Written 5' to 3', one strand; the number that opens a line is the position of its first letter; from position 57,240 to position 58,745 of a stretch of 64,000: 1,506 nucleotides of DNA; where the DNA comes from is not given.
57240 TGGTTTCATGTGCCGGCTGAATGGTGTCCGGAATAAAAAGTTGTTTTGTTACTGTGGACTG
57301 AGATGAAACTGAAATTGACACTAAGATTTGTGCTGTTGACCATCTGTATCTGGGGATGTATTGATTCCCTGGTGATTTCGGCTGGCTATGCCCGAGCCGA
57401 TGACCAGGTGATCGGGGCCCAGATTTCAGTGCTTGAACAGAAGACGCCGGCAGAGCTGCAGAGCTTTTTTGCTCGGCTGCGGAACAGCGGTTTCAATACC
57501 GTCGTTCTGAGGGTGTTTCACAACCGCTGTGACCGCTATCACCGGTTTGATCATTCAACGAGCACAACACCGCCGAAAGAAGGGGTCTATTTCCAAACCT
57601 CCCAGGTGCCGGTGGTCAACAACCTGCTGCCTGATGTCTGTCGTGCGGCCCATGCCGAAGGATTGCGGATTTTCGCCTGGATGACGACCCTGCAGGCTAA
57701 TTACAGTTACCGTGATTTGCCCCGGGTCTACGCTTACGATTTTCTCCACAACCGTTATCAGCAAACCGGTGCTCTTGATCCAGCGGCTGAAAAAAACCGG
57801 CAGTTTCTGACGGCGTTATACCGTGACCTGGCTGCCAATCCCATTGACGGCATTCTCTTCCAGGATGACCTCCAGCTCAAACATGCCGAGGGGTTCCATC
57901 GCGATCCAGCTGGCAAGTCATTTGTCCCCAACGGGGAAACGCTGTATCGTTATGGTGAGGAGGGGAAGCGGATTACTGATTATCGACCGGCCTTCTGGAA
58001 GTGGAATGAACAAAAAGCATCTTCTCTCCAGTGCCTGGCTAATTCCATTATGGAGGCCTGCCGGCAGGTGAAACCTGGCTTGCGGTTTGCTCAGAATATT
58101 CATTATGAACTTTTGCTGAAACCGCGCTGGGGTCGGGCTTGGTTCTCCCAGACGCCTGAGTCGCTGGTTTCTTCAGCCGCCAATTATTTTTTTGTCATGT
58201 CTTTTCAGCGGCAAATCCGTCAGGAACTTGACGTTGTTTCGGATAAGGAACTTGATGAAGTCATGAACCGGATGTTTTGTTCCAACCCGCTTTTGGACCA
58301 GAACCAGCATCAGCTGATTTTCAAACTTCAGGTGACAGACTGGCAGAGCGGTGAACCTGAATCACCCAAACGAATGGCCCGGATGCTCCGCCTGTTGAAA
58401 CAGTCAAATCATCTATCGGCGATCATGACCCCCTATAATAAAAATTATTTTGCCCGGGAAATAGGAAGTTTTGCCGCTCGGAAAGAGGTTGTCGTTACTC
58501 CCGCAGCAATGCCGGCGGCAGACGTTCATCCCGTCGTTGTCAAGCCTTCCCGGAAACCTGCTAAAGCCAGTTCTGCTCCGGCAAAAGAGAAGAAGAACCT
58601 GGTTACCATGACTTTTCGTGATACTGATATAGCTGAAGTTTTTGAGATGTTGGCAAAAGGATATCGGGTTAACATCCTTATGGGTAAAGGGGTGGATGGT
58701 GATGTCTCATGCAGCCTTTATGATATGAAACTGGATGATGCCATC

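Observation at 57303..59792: Secretin fused to a PgaB-like GH153 glycoside hydrolase domain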

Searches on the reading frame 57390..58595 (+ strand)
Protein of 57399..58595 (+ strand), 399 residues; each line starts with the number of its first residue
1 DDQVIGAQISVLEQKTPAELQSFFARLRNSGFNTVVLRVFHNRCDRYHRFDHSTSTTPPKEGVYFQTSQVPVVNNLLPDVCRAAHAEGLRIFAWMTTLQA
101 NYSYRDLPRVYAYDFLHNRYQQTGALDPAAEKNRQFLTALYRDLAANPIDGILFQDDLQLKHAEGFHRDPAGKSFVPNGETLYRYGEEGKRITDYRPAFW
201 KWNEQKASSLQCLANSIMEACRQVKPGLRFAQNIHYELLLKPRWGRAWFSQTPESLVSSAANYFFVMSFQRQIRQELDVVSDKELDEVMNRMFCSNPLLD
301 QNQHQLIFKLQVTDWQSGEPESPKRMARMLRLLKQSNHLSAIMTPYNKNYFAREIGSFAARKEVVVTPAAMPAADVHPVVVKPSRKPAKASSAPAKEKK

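Call 19: search_solved_structures(query=window:57399-58595:+, max_evalue=1, show_alignments=3)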
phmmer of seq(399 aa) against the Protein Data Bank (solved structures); distinct sequences matched with E-value up to 1: 6.
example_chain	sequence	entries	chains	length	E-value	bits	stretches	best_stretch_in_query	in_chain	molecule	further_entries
4p7l_A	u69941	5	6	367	4.5e-06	29.1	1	63-334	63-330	Poly-beta-1,6-N-acetyl-D-glucosamine N-deacetylase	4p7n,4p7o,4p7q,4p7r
6au1_A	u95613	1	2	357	0.039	16.1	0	231-343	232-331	Putative hemin storage protein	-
3a7s_A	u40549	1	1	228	0.85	11.7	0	21-76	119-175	Ubiquitin carboxyl-terminal hydrolase isozyme L5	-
3tb3_A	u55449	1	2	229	0.86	11.7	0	21-76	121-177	Ubiquitin carboxyl-terminal hydrolase isozyme L5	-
3rii_A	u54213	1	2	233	0.9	11.6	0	21-76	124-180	Ubiquitin carboxyl-terminal hydrolase isozyme L5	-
3ris_A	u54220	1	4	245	1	11.5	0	21-76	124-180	Ubiquitin carboxyl-terminal hydrolase isozyme L5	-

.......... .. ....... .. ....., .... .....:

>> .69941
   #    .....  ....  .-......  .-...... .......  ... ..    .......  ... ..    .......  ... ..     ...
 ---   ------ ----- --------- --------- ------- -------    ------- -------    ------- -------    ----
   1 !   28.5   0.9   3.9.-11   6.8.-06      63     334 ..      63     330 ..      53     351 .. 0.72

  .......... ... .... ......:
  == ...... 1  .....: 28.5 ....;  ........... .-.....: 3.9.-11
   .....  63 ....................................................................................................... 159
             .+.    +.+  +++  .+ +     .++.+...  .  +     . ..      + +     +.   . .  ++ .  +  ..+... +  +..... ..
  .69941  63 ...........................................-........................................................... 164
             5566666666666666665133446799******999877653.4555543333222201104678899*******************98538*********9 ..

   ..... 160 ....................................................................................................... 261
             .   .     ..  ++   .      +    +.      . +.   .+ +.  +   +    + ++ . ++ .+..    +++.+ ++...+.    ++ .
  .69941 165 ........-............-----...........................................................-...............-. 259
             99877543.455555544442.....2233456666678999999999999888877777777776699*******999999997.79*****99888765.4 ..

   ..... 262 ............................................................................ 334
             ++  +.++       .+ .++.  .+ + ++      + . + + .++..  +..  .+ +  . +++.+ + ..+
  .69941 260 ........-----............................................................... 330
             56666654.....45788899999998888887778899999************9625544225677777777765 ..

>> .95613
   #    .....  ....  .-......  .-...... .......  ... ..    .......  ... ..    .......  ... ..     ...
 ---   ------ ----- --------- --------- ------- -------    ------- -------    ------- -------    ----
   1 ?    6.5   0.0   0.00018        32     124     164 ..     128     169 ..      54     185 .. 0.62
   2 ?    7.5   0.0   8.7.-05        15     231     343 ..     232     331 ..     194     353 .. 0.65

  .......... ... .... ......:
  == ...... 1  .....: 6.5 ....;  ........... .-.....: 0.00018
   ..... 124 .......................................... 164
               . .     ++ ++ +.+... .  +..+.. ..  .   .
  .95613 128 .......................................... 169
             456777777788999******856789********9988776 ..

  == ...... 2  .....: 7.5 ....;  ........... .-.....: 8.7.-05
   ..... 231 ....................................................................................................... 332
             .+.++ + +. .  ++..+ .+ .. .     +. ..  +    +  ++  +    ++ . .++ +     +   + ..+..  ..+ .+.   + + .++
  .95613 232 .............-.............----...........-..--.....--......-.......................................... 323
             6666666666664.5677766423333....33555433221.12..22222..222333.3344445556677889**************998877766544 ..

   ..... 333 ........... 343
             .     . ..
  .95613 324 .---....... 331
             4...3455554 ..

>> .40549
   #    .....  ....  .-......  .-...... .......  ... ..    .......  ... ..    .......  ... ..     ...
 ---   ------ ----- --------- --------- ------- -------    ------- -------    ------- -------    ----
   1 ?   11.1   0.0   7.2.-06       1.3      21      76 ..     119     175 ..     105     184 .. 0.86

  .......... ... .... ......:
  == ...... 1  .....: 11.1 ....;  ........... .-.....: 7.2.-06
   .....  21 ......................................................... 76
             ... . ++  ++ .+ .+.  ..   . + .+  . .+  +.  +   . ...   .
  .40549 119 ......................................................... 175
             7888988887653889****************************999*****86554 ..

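Call 31: search_solved_structures(query=A2, max_evalue=0.01, show_alignments=2)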
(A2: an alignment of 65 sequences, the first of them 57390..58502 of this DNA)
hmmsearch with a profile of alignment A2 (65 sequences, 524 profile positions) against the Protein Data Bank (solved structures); distinct sequences matched with E-value up to 0.01: 25.
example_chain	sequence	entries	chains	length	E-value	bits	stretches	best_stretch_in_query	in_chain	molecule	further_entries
4p7l_A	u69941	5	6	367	2.2e-43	152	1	150-483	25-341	Poly-beta-1,6-N-acetyl-D-glucosamine N-deacetylase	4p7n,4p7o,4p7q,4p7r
4f9d_A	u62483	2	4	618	6.5e-43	150.4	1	118-482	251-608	Poly-beta-1,6-N-acetyl-D-glucosamine N-deacetylase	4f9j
6au1_A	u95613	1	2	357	9.4e-39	136.7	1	141-487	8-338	Putative hemin storage protein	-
3qky_A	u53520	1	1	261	2.5e-10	42.9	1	31-165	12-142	Outer membrane assembly lipoprotein YfiO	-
5efr_A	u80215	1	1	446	1.5e-09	40.3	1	31-165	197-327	BamA-BamD fusion Protein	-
9n2d_F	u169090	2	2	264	6e-08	35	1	11-111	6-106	Bam D | DNA uptake lipoprotein-like protein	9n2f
9cmw_D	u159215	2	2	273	4.5e-07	32.1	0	14-107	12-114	Outer membrane protein assembly factor BamD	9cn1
9hiv_D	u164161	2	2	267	9e-07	31.2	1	12-111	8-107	Lipoprotein protein, putative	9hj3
8ch0_A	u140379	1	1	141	1.4e-06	30.5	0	36-105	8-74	Consensus tetratricopeptide repeat protein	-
2fo7_A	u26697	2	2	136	1.6e-06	30.3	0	38-104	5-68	SYNTHETIC CONSENSUS TPR PROTEIN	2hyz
9cn0_D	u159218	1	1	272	2.6e-06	29.7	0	19-107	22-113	Outer membrane protein assembly factor BamD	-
2wqh_A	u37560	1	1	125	6.8e-06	28.3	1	37-111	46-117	CTPR3Y3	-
1na0_A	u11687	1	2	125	8.8e-06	27.9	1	36-117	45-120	designed protein CTPR3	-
5waq_A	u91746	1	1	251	9.4e-06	27.8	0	36-109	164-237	Outer membrane protein assembly factor BamD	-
6g5s_A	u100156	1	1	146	1.8e-05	26.8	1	33-126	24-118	Cell division coordinator CpoB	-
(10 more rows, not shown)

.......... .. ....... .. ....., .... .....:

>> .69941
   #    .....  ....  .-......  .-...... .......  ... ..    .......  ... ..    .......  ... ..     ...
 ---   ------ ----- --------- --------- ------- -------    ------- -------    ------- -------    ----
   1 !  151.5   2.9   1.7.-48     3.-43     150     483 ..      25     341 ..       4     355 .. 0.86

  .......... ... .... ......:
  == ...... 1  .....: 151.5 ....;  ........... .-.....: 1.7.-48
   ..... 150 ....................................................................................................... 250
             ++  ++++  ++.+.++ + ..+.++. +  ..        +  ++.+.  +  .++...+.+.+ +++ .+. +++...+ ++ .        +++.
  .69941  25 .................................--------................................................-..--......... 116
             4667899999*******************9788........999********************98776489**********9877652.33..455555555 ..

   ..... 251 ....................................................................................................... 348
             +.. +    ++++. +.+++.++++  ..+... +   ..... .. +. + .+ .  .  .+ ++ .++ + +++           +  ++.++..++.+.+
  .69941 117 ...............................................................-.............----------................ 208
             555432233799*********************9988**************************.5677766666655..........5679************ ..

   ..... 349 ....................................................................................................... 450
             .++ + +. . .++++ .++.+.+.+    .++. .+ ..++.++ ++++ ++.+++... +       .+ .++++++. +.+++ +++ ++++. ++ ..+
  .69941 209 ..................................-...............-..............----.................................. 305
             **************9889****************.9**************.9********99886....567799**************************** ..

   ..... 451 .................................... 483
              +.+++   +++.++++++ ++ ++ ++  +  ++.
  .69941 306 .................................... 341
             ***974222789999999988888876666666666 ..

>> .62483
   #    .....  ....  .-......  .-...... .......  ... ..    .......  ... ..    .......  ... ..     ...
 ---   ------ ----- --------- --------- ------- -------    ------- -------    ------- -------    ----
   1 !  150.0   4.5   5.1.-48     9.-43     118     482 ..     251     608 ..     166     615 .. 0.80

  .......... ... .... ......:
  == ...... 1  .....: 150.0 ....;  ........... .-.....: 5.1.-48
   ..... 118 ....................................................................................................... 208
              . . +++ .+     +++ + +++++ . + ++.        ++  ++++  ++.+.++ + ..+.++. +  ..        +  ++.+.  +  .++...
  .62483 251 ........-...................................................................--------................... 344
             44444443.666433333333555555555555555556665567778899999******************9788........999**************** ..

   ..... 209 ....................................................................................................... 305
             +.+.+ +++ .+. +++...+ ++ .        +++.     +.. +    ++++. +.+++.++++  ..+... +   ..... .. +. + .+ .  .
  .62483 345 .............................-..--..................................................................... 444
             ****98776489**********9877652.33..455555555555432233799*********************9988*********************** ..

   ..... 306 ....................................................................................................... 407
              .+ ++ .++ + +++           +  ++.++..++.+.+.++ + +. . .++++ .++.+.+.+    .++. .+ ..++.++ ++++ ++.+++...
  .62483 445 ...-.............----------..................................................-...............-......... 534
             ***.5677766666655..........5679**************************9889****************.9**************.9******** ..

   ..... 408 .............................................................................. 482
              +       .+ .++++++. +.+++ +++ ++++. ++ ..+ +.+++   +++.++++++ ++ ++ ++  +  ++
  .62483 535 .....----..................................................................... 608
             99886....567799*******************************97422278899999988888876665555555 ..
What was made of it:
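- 57399..58478 (+): GHL13-type (beta/alpha)8 glycosidase-like domain (aa 33-392). Profile against PgaB structures E 2e-43 (call 31).
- Profile against PgaB E 2e-43 (call 31).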

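Call 39: predict_structure(alignment_id=A2)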
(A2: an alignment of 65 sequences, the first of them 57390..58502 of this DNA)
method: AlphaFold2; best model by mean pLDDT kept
length: 371 residues; sequences in the alignment: 65
mean_pLDDT: 91.4   pTM: 0.91
mean pLDDT of the five models: 91.4, 91.0, 90.8, 90.2, 89.9
residues with pLDDT >= 90: 294; 70-90: 54; 50-70: 16; < 50: 7
segments of 3 or more residues with pLDDT < 50: 367-371
pLDDT, mean of each block of 10 residues (from residue 1): 76 94 95 95 93 77 95 96 98 98 92 95 95 97 99 97 96 87 93 92 96 97 98 96 93 91 95 94 97 89 74 91 91 94 88 82 63 45
secondary structure, 60 per line:
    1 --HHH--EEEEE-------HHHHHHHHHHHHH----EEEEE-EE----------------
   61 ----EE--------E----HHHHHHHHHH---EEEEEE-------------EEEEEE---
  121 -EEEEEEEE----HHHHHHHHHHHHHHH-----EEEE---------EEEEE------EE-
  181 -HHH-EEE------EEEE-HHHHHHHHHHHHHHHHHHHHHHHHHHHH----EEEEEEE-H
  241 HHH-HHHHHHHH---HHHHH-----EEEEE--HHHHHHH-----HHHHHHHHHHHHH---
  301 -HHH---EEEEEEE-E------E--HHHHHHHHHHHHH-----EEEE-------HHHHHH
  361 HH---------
elements in order: E8-12 H20-32 E37-41 H80-89 E93-98 E112-117 E122-129 H134-148 E154-157 E167-171 E186-188 E195-198 H200-227 E232-238 H240-243 H245-252 H256-260 E266-270 H273-279 H285-297 E308-314 H326-338 E344-347 H355-362
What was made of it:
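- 57399..58478 (+): AF2 pLDDT 91.4 (call 39).
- AF2 pLDDT 91 (call 39).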

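Call 42: fold_search(model_id=the predicted structure, library=pdb)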
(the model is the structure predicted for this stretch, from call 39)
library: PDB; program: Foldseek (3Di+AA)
matches with E <= 10: 1766; with E <= 0.001: 552
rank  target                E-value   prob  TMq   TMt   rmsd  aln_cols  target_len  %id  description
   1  4p7q                  3.2e-20  1.00  0.72  0.74   5.3       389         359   18  Structure of Escherichia coli PgaB C-terminal domain in complex with N-acetylglucosamine (released 2014-07-02)
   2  4p7n                  5.1e-20  1.00  0.74  0.75   5.3       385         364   19  Structure of Escherichia coli PgaB C-terminal domain in complex with glucosamine (released 2014-07-02)
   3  4p7o_B                6.0e-20  1.00  0.72  0.77   4.8       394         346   18  Structure of Escherichia coli PgaB C-terminal domain, P1 crystal form (released 2014-07-02)
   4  4p7o_A                1.3e-19  1.00  0.69  0.74   5.1       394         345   18  Structure of Escherichia coli PgaB C-terminal domain, P1 crystal form (released 2014-07-02)
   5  4p7l                  2.0e-19  1.00  0.73  0.75   4.6       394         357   19  Structure of Escherichia coli PgaB C-terminal domain, P212121 crystal form (released 2014-07-02)
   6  4f9j_A                9.4e-17  1.00  0.69  0.44   5.1       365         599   19  Structure of Escherichia coli PgaB 42-655 in complex with iron (released 2012-07-25)
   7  6au1_A                1.6e-16  1.00  0.69  0.72   6.6       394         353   17  Structure of the PgaB (BpsB) glycoside hydrolase domain from Bordetella bronchiseptica (released 2018-04-18)
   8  4f9d_A                5.5e-16  1.00  0.67  0.43   5.2       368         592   19  Structure of Escherichia coli PgaB 42-655 in complex with nickel (released 2012-07-25)
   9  5oq2_B                3.0e-13  1.00  0.55  0.57   7.1       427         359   13  Se-SAD structure of the functional region of Cwp19 from Clostridium difficile (released 2017-11-01)
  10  5oq3                  1.7e-12  1.00  0.59  0.61   5.9       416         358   13  High resolution structure of the functional region of Cwp19 from Clostridium difficile (released 2017-11-01)
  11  5oq2_A                3.5e-12  1.00  0.58  0.60   6.7       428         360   13  Se-SAD structure of the functional region of Cwp19 from Clostridium difficile (released 2017-11-01)
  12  6t7g_DDD              5.3e-10  1.00  0.57  0.34   6.6       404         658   13  Bacteroides salyersiae GH164 beta-mannosidase in complex with mannoimidazole (released 2019-12-25)
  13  6t6g_AAA              5.6e-10  1.00  0.56  0.34   6.9       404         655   12  Bacteroides salyersiae GH164 beta-mannosidase in complex with noeuromycin (released 2020-01-01)
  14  7omi_FFF              8.0e-10  1.00  0.57  0.35   6.7       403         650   13  Bs164 in complex with mannocyclophellitol epoxide (released 2022-02-02)
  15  6t7g_EEE              8.9e-10  1.00  0.57  0.35   6.6       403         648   13  Bacteroides salyersiae GH164 beta-mannosidase in complex with mannoimidazole (released 2019-12-25)
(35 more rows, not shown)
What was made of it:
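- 57399..58478 (+): Foldseek top hit PgaB C-terminal domain, E 3e-20, TM 0.72-0.75, then Cwp19 (call 42).
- On GHL10 (PF02638; DigH/Cwp19 peptidoglycan glycan-cleaving enzymes): Foldseek against Cwp19: E 3e-13, TM 0.55-0.61 (call 42).
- Foldseek: PgaB C-terminal domain E 3e-20, then Cwp19 E 3e-13 (call 42).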
